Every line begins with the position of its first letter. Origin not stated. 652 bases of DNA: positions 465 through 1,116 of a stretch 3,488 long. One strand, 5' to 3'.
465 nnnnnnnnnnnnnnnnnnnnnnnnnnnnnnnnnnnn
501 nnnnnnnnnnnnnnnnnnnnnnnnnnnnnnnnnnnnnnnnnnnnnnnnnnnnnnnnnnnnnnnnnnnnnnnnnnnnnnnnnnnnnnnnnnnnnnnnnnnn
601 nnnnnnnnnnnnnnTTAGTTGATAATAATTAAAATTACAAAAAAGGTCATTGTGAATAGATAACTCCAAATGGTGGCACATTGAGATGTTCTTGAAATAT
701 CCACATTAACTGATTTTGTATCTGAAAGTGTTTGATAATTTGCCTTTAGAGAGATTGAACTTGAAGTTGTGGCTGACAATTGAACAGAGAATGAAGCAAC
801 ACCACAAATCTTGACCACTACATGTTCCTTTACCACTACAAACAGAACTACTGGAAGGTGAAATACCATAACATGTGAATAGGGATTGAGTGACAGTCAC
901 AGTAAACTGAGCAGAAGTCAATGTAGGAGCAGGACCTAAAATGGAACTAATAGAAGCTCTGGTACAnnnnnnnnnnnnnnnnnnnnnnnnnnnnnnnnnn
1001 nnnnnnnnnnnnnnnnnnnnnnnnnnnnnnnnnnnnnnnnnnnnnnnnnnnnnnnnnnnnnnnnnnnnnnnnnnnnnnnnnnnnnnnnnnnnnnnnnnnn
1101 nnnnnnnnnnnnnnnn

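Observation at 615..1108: Unidentified minus-strand gene tail with two frame breaks and a GPI-signal-like hydrophobic C-terminus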

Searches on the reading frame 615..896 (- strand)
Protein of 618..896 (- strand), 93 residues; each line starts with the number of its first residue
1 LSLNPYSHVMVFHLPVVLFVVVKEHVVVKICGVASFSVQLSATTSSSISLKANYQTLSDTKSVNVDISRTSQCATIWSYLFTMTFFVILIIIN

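Call 5: search_protein_families(library=pfam, proteins=[window:618-896:-], max_evalue=10)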
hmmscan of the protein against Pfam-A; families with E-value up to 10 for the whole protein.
seq(93 aa): 3 families
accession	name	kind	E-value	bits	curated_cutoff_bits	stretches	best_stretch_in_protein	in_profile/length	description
PF24783.1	FANCA_arcN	-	0.0099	16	27.2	1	29-89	135-195/235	FANCA arcN subdomain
PF22089.2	DIP2116-like_N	-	0.026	14.6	27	1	32-75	109-155/165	DIP2116-like, N-terminal domain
PF19748.4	DUF6235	-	0.14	12.4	25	1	6-31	45-70/96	Family of unknown function (DUF6235)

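Call 48: find_encoding_contigs(protein=window:615-869:-, flank=10000, max_places=6)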
Protein window:615-869:- (84 aa): no gene with exactly this product is on record in the collection.

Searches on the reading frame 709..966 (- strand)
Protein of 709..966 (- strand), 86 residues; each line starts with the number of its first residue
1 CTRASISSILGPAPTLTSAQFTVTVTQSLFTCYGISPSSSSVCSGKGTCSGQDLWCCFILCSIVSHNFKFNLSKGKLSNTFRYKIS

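Call 5: search_protein_families(library=pfam, proteins=[window:709-966:-], max_evalue=10)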
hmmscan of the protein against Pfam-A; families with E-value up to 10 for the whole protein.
seq(86 aa): 0 families
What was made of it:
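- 804..960 (-): Block B, read in frame b: (R).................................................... This is the last strand of Ig-like domain 1 plus the first half of the EGF-like domain. The EGF remnant with Cys1-Cys3 lies at 805-873. The window's joined protein gives no EGF hit (call 5).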
